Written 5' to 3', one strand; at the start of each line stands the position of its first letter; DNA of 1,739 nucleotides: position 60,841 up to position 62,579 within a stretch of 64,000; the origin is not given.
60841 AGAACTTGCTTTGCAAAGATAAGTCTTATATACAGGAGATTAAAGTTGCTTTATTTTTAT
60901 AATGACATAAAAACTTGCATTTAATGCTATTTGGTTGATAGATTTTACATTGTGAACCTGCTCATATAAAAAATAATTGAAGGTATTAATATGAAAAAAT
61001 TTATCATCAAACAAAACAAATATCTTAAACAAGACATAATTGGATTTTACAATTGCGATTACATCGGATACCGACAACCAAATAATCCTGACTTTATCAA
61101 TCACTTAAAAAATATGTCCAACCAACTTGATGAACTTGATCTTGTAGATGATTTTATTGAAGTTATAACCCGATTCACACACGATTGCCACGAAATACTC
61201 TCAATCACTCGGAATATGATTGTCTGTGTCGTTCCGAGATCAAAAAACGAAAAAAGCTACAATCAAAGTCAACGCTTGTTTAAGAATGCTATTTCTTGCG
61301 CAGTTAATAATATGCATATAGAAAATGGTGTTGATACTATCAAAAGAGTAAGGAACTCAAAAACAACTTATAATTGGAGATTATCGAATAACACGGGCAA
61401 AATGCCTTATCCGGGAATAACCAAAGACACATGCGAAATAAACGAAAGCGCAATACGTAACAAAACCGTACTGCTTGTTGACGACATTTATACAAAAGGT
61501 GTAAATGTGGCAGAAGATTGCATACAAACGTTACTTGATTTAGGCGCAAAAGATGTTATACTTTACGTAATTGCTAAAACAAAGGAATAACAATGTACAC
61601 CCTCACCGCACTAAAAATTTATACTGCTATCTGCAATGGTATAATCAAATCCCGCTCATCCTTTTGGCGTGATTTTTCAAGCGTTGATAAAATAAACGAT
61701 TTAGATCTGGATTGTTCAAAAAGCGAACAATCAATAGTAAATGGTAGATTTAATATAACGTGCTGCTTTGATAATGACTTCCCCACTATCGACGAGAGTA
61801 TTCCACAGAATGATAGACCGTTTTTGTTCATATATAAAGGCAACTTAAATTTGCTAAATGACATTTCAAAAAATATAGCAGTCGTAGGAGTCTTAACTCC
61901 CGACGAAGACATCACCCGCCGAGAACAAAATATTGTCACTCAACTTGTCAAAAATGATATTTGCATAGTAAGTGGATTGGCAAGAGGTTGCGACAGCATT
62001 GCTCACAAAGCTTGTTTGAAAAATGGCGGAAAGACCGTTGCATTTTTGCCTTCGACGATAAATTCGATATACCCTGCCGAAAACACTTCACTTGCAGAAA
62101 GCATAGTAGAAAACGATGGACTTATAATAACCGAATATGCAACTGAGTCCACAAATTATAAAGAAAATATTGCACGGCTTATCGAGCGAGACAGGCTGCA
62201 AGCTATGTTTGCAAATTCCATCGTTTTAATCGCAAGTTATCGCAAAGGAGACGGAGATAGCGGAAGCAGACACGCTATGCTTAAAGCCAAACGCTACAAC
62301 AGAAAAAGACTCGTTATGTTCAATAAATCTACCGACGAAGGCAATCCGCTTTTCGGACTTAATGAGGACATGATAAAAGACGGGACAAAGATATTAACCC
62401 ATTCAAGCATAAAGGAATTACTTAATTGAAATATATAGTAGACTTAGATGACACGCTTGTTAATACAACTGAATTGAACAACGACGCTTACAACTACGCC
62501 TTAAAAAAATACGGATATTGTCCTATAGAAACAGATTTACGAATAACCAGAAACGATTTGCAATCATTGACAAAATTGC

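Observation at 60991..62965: PRTase, DprA/SLOG-like and HAD phosphatase cassette on the tRNA-Lys island: candidate three-component nucleotide-centred defence module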

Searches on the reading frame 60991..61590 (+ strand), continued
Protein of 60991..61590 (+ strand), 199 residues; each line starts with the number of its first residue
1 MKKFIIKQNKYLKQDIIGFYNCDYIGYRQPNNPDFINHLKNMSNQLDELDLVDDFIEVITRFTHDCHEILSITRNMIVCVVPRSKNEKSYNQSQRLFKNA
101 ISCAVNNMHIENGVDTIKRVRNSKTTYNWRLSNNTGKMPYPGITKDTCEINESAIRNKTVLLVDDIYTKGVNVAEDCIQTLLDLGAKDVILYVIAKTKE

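Call 47: search_protein_families(library=pfam, proteins=[L040:1684-5349:+, L042:4067-5029:+, L061:2824-3870:+, L078:5425-6630:+, L043:2484-4115:+], max_evalue=0.01)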
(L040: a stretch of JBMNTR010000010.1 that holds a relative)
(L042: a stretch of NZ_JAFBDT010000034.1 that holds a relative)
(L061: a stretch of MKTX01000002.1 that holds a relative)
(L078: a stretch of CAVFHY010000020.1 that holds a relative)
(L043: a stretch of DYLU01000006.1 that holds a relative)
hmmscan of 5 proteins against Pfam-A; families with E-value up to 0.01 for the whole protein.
L040:1684-5349:+ (1221 aa): 3 families
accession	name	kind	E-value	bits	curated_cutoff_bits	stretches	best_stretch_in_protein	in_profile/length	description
PF00580.27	UvrD-helicase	-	3.7e-10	40.4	23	1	452-854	4-252/271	UvrD/REP helicase N-terminal domain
PF13245.12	AAA_19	-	9.1e-09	36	25.1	1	461-505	10-51/134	AAA domain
PF01443.25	Viral_helicase1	-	7.9e-06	26.3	21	1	795-1011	37-228/228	Viral superfamily 1 RNA helicase core domain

L042:4067-5029:+ (320 aa): 0 families

L061:2824-3870:+ (348 aa): 1 family
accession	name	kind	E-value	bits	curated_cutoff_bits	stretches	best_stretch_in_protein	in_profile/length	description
PF00156.33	Pribosyltran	-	0.00092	19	26.3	1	250-323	52-124/158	Phosphoribosyl transferase domain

L078:5425-6630:+ (401 aa): 3 families
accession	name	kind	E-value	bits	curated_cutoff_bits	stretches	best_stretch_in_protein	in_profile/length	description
PF13419.12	HAD_2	-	2.1e-08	34.9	23.8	1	17-148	1-134/178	Haloacid dehalogenase-like hydrolase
PF00702.32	Hydrolase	-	0.00022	22.1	26.4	1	17-147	4-151/191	haloacid dehalogenase-like hydrolase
PF03031.24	NIF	-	0.00039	20.6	21.8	1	16-195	2-145/160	NLI interacting factor-like phosphatase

L043:2484-4115:+ (543 aa): 1 family
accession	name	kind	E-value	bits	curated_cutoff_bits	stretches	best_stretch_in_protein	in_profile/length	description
PF02481.21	DNA_processg_A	-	2.7e-35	121.9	29.6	1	286-449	9-167/212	DNA recombination-mediator protein A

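Call 48: search_protein_families(library=padloc, proteins=[L040:1684-5349:+, L078:5425-6630:+, L043:2484-4115:+, L047:5447-5983:+, L078:6633-7568:+], max_evalue=0.01)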
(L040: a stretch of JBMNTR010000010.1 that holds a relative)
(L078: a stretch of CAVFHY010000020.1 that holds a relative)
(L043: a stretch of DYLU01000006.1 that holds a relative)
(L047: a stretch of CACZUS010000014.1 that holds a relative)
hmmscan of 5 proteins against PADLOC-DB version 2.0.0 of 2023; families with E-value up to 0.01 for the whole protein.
L040:1684-5349:+ (1221 aa): 6 families
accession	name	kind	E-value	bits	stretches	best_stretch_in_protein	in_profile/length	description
PDLC00106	GajB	-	1.5e-06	25.1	1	450-489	5-43/577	UrvD helicase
PDLC03962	ShosT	-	1.5e-05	23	1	1054-1219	78-212/237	-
PDLC00130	GajB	-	0.00019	17.8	0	802-889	192-284/589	UrvD helicase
PDLC04140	mad8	-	0.00032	18.3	1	466-831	31-207/314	mads_8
PDLC00139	GajB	-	0.0011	15.4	1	800-866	215-282/644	UrvD helicase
PDLC04173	GajB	-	0.0017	15.4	1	975-1015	425-466/471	-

L078:5425-6630:+ (401 aa): 1 family
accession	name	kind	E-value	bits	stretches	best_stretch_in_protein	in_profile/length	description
PDLC03962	ShosT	-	7.2e-05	20.8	1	212-372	62-185/237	-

L043:2484-4115:+ (543 aa): 4 families
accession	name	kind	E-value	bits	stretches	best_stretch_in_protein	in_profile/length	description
PDLC03961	ShosA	-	1.9e-45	153.4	1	214-451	9-239/303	-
PDLC02997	ShosA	-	4.8e-17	60.2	1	256-454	70-257/327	-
PDLC03927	PsyrA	-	6.8e-15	53.1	1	285-414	95-220/398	-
PDLC03962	ShosT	-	1.9e-10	39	1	39-208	47-212/237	-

L047:5447-5983:+ (178 aa): 0 families

L078:6633-7568:+ (311 aa): 3 families
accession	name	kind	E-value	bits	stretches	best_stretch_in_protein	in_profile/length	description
PDLC03961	ShosA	-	1.8e-45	153.5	1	2-297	6-289/303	-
PDLC02997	ShosA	-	4e-20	70.3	1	52-241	69-254/327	-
PDLC03927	PsyrA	-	6e-18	63.1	1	76-203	96-219/398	-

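Call 74: search_protein_families(library=pfam, alignment_id=A3, max_evalue=0.00001)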
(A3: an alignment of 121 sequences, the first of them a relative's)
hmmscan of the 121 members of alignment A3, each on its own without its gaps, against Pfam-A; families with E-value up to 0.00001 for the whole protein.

A. member 1, L001:3970-5271:+ (433 aa): 2 families
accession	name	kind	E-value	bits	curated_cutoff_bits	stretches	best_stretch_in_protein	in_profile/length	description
PF03600.22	CitMHS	-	4.7e-45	154.6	31.9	1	36-364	12-320/336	Citrate transporter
PF02040.21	ArsB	-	4.9e-30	105.7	22.2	1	41-428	28-418/423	Arsenical pump membrane protein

B. families by the number of members that match (of 121 scanned): 144 families (the first 25 are shown)
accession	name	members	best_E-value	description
PF00589.27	Phage_integrase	3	1.1e-26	Phage integrase family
PF13304.12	AAA_21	3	4.6e-20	AAA domain, putative AbiEii toxin, Type IV TA system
PF00005.33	ABC_tran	2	7.1e-38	ABC transporter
PF04002.20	RadC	2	2.4e-30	RadC-like JAB domain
PF00239.26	Resolvase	2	2e-29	Resolvase, N terminal domain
PF04055.27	Radical_SAM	2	6.6e-22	Radical SAM superfamily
PF02661.23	Fic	2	2e-20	Fic/DOC family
PF01906.23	YbjQ_1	2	1.8e-16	Putative heavy-metal-binding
PF07508.19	Recombinase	2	6.4e-16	Recombinase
PF01381.28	HTH_3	2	1.5e-13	Helix-turn-helix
PF05958.17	tRNA_U5-meth_tr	2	3e-12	tRNA (Uracil-5-)-methyltransferase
PF13408.12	Zn_ribbon_recom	2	3.2e-12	Recombinase zinc beta ribbon domain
PF02463.25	SMC_N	2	1.6e-09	RecF/RecN/SMC N terminal domain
PF04851.21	ResIII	2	4.2e-09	Type III restriction enzyme, res subunit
PF13443.12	HTH_26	2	2.1e-08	Cro/C1-type HTH DNA-binding domain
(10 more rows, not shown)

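Call 75: search_protein_families(library=padloc, alignment_id=A3, max_evalue=1e-8)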
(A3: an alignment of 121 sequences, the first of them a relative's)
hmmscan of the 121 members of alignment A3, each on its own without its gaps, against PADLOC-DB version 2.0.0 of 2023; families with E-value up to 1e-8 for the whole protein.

A. member 1, L001:3970-5271:+ (433 aa): 0 families

B. families by the number of members that match (of 121 scanned): 249 families (the first 25 are shown)
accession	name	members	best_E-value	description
PDLC04135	mad3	4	3.3e-41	mads_3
PDLC02335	AbiLi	3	1.7e-26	AbiLi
PDLC02980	AriA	3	5.4e-18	-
PDLC03963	SoFic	2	5e-41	-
PDLC04836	PDC-S04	2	3.7e-40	-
PDLC04840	PDC-S04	2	7.6e-40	-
PDLC04837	PDC-S04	2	5.1e-34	-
PDLC02903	pVip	2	1.1e-21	Viperins not associated with kinases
PDLC04839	PDC-S04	2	1.9e-20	-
PDLC01832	CARF2--CARF_HEPN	1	5.6e-161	-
PDLC02196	IetA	1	7e-140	-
PDLC04819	PDC-S02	1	7.4e-134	-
PDLC04795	PDC-S02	1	2.2e-126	-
PDLC04831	PDC-S02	1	1.9e-121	-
PDLC04810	PDC-S02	1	1.5e-120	-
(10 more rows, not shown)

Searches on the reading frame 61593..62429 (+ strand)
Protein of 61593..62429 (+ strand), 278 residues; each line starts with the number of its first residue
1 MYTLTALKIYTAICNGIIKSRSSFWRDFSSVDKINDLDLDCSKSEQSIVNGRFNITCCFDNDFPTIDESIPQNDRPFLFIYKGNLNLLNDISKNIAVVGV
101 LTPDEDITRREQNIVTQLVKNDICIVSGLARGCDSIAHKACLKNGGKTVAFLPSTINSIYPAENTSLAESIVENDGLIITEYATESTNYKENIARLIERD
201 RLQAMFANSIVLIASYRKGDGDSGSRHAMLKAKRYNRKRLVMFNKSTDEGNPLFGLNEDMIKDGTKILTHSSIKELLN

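Call 4: search_protein_families(library=pfam, proteins=[window:61593-62429:+], max_evalue=1)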
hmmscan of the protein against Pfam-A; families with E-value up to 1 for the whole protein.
window:61593-62429:+ (278 aa): 5 families
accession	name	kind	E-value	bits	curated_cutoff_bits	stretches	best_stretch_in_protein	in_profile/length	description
PF02481.21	DNA_processg_A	-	1.5e-40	139.1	29.6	1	52-268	6-210/212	DNA recombination-mediator protein A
PF25611.1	KCTD_C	-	0.034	14.2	27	1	184-244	8-68/120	KCTD C-terminal domain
PF18306.6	LDcluster4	-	0.054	13.5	26.3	1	94-155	3-65/151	SLOG cluster4 family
PF00947.25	Pico_P2A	-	0.098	13.1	26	1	111-143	10-42/127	Picornavirus core protein 2A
PF10686.14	YAcAr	-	0.098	12.9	28.2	1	118-153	28-61/66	YspA, cpYpsA-related SLOG family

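Call 5: search_protein_families(library=padloc, proteins=[window:61593-62429:+], max_evalue=1)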
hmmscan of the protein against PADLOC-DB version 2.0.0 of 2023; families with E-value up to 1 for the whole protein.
window:61593-62429:+ (278 aa): 3 families
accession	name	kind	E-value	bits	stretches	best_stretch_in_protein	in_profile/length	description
PDLC03961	ShosA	-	9.5e-50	167.6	1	25-263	51-277/303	-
PDLC02997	ShosA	-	9.1e-21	72.4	1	74-240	114-271/327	-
PDLC03927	PsyrA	-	4e-19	67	1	55-231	96-265/398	-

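Call 7: search_protein_families(library=ncbifam, proteins=[window:61593-62429:+], max_evalue=1)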
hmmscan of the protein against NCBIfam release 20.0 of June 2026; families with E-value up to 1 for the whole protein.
window:61593-62429:+ (278 aa): 3 families
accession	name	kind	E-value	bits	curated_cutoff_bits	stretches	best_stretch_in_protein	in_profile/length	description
TIGR00732.1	dprA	equivalog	8.8e-33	113.3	191.15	1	56-248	12-193/220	DNA-processing protein DprA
NF008007.0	PRK10736.1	equivalog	8.8e-24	84.3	495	1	59-219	78-231/374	DNA-protecting protein DprA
NF003206.0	PRK04171.2-1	equivalog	0.05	13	324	1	70-128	127-183/229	ribosome biogenesis protein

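Call 8: search_protein_families(library=phrogs, proteins=[window:61593-62429:+], max_evalue=0.1)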
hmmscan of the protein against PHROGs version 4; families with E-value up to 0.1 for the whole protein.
window:61593-62429:+ (278 aa): 6 families
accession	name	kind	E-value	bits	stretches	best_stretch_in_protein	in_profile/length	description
phrog_4299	-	unknown function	2.1e-42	146.4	1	48-251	76-268/322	-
phrog_9185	-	unknown function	7.6e-24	85.2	1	79-250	72-231/257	-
phrog_30500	-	unknown function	3.5e-20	73.3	1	73-233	99-251/388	-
phrog_38708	-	unknown function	3.9e-17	62.9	1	75-188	186-296/410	-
phrog_768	-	DNA, RNA and nucleotide metabolism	0.00083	19.9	1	93-242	4-166/191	DprA-like DNA recombination-mediator protein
phrog_289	-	other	0.0034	17.3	1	113-238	45-134/500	GTP-binding domain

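Call 15: search_solved_structures(query=window:61593-62429:+, max_evalue=0.001, show_alignments=1)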
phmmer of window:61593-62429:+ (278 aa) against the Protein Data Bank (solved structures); distinct sequences matched with E-value up to 0.001: 7.
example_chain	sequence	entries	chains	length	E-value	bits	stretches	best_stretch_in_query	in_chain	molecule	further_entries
3uqz_A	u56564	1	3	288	5.3e-18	68.6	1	73-204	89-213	DNA processing protein DprA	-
8zva_A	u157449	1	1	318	1.1e-16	64.3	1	72-233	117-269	DNA processing protein DprA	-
9vzo_A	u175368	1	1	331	1.2e-16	64.2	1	72-233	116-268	DprA-like antitoxin protein ShosA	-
5mll_A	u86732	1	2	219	2.3e-10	43.6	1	78-245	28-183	DNA processing chain A (DprA)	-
4ljr_A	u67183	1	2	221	2.4e-10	43.6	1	78-245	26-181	DNA processing chain A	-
4ljk_A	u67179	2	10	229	2.7e-10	43.4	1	79-245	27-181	DNA processing chain A (DprA)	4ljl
3maj_A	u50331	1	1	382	2.9e-07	33.4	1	120-270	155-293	DNA processing chain A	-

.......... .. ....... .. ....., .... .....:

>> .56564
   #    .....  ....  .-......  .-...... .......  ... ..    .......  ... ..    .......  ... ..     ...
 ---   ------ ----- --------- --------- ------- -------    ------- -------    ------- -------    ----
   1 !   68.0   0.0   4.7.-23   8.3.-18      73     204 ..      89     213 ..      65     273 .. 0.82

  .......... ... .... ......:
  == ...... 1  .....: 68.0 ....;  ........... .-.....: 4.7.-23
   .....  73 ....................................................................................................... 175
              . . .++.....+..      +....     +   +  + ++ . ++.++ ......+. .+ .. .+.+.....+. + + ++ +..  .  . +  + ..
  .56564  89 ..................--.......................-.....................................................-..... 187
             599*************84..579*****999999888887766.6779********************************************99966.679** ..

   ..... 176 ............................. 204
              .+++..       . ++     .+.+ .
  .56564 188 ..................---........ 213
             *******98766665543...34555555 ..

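Call 51: search_solved_structures(query=window:61593-62429:+, max_evalue=1e-12, show_alignments=3)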
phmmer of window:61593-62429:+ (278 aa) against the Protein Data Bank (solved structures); distinct sequences matched with E-value up to 1e-12: 3.
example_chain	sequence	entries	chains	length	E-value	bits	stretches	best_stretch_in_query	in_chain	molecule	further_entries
3uqz_A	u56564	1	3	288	5.3e-18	68.6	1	73-204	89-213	DNA processing protein DprA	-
8zva_A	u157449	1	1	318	1.1e-16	64.3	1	72-233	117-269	DNA processing protein DprA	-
9vzo_A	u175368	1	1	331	1.2e-16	64.2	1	72-233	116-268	DprA-like antitoxin protein ShosA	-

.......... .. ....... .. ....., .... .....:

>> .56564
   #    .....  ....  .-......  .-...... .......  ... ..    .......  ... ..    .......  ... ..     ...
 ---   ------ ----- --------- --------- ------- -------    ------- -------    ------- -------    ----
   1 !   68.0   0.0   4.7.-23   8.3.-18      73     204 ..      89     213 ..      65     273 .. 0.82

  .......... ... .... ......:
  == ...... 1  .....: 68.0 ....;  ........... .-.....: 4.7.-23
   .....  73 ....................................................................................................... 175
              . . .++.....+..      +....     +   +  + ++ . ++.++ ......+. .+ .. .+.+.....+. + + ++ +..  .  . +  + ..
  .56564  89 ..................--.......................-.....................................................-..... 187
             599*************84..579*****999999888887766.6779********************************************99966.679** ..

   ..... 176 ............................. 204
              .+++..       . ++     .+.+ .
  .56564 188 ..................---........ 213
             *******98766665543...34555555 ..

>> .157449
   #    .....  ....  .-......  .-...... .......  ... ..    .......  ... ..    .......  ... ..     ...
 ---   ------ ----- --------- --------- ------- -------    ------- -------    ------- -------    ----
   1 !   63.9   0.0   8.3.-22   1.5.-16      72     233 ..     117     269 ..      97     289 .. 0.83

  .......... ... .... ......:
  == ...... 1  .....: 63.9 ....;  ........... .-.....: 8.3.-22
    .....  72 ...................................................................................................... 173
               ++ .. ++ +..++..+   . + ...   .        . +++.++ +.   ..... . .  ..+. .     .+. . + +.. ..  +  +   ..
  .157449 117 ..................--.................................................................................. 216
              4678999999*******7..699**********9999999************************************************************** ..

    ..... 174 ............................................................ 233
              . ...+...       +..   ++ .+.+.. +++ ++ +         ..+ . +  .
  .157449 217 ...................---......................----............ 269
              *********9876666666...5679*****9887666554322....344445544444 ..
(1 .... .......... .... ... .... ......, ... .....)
